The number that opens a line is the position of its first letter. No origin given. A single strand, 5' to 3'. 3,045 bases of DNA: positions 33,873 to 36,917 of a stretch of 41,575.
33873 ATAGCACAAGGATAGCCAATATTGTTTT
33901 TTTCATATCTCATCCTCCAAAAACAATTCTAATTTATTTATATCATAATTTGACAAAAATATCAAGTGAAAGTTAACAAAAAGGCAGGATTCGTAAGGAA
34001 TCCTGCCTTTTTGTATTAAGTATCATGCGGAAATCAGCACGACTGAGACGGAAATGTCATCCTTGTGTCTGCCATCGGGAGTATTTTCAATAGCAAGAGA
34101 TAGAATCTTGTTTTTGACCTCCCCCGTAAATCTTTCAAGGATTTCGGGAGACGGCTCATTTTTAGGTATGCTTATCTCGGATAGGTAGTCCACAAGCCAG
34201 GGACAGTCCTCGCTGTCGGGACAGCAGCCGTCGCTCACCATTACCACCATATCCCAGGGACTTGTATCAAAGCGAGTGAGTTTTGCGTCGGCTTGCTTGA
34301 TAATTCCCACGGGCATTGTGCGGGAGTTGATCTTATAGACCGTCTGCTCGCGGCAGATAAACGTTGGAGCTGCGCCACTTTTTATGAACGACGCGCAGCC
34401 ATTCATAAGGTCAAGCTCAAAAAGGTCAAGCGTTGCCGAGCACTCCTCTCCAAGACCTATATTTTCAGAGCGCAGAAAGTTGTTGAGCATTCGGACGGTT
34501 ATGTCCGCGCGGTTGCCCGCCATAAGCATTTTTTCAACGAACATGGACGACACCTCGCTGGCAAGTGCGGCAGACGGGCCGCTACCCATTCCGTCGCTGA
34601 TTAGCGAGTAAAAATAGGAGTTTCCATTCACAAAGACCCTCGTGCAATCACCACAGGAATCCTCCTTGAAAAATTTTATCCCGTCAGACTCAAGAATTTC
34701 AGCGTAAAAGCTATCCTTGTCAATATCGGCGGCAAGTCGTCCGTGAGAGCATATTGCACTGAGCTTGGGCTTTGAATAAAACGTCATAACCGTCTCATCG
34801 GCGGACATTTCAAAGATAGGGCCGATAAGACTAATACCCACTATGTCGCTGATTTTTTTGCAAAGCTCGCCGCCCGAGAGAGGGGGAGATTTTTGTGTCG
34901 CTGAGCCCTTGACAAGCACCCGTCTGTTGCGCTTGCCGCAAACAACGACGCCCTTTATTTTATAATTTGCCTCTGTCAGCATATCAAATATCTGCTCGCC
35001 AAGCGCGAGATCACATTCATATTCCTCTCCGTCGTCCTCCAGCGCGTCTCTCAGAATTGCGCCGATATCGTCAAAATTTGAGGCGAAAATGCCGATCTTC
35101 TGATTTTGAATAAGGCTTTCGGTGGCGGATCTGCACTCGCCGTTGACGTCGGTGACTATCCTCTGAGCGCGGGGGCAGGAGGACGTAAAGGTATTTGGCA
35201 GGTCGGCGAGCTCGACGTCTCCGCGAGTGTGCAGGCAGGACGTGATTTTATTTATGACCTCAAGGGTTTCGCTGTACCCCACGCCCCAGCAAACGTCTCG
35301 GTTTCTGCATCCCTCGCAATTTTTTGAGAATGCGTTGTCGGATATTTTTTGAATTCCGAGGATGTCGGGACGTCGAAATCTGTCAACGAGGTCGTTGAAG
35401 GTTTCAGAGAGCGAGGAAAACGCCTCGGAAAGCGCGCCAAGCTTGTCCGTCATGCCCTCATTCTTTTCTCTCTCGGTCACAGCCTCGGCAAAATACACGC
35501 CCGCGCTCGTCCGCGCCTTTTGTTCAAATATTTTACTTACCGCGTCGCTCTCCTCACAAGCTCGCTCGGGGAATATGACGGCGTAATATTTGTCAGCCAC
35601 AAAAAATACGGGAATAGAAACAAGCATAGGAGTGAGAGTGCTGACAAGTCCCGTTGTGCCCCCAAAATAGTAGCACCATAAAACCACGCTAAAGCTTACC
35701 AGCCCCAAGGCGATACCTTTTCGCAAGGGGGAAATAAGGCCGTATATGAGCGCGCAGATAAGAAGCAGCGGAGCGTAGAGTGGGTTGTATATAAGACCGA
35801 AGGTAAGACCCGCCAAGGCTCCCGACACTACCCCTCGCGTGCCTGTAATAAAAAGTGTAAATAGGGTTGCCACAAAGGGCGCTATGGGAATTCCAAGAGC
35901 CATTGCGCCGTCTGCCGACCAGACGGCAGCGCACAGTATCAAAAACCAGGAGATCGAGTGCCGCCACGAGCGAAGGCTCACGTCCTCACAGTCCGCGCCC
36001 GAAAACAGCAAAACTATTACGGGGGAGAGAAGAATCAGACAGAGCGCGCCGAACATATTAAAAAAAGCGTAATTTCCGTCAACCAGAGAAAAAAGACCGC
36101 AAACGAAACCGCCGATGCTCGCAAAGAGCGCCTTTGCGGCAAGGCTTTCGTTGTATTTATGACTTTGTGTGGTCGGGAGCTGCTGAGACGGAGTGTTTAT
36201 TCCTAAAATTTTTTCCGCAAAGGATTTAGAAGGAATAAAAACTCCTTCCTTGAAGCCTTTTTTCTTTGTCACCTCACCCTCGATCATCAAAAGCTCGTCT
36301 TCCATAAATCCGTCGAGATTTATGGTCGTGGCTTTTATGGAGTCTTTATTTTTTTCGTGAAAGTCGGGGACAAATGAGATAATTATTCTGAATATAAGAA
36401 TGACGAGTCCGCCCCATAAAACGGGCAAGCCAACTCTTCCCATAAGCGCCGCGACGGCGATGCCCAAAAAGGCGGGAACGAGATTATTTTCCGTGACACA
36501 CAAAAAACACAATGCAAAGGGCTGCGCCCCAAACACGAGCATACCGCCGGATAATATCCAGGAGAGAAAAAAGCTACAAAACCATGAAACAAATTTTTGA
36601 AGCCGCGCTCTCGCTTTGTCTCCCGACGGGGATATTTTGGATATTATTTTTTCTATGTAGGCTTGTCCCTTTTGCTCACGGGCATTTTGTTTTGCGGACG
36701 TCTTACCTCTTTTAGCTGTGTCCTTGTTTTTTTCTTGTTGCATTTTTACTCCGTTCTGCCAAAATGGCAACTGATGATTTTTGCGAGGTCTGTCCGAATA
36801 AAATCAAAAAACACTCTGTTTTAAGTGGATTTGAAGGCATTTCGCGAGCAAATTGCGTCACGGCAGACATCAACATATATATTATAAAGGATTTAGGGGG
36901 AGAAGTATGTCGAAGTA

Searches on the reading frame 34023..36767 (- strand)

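Call 74: search_protein_families(library=ncbifam, proteins=[window:34023-36767:-], max_evalue=0.00001)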
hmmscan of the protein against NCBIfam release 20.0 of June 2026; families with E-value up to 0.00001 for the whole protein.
window:34023-36767:- (914 aa): 1 family
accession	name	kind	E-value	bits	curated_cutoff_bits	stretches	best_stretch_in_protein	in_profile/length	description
TIGR02865.1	spore_II_E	equivalog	5.2e-55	186.8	490.8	1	232-910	112-761/764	stage II sporulation protein E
